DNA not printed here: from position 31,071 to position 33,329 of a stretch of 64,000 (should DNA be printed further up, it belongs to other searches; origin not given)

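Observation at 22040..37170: MoxR-DUF58-VWA-VWA chaperone module fused into an operon with a transmembrane thiol-redox relay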

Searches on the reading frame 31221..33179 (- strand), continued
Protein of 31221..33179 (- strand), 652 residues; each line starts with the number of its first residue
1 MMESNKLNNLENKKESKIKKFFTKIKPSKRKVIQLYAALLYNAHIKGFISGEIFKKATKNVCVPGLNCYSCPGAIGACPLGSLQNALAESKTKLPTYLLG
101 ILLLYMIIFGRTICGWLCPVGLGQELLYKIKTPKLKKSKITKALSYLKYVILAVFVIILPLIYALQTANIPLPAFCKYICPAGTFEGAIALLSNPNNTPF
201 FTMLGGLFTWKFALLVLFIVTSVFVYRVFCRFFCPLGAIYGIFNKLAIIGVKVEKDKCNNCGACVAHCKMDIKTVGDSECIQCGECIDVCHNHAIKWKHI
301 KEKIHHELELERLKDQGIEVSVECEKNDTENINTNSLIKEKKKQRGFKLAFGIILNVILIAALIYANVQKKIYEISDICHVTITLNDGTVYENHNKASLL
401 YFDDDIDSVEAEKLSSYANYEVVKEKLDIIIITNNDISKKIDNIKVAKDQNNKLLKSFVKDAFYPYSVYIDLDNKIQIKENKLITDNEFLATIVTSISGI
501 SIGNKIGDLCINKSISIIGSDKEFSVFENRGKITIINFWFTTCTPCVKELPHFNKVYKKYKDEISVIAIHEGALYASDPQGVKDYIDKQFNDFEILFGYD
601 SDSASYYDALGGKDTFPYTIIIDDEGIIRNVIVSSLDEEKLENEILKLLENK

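Call 85: search_protein_families(library=padloc, proteins=[window:31221-33179:-], max_evalue=0.001)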
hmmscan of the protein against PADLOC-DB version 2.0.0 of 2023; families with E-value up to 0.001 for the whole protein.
window:31221-33179:- (652 aa): 0 families

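Call 88: search_protein_families(library=pfam, proteins=[L110:2674-4119:+, L110:4131-6698:+, L110:16093-19110:+, L110:19174-20154:+, L087:12159-15419:+, L004:11993-12739:+], max_evalue=0.001)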
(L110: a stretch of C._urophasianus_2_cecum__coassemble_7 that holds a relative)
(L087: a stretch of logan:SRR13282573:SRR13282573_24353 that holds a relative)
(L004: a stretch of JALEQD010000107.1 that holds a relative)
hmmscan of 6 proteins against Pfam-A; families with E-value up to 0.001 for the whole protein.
L110:2674-4119:+ (481 aa): 1 family
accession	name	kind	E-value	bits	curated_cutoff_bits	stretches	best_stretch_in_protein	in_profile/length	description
PF07523.18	Big_3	-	1.4e-10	41.7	21.2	1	42-102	8-68/68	Bacterial Ig-like domain (group 3)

L110:4131-6698:+ (855 aa): 1 family
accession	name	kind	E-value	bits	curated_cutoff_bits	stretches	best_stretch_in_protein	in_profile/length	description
PF07523.18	Big_3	-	1.1e-11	45.2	21.2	2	35-97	6-68/68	Bacterial Ig-like domain (group 3)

L110:16093-19110:+ (1005 aa): 0 families

L110:19174-20154:+ (326 aa): 1 family
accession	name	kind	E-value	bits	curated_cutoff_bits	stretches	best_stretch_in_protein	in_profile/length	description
PF09479.16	Flg_new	-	9.5e-23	80.5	27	1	35-100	1-65/65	Listeria-Bacteroides repeat domain (List_Bact_rpt)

L087:12159-15419:+ (1086 aa): 0 families

L004:11993-12739:+ (248 aa): 0 families
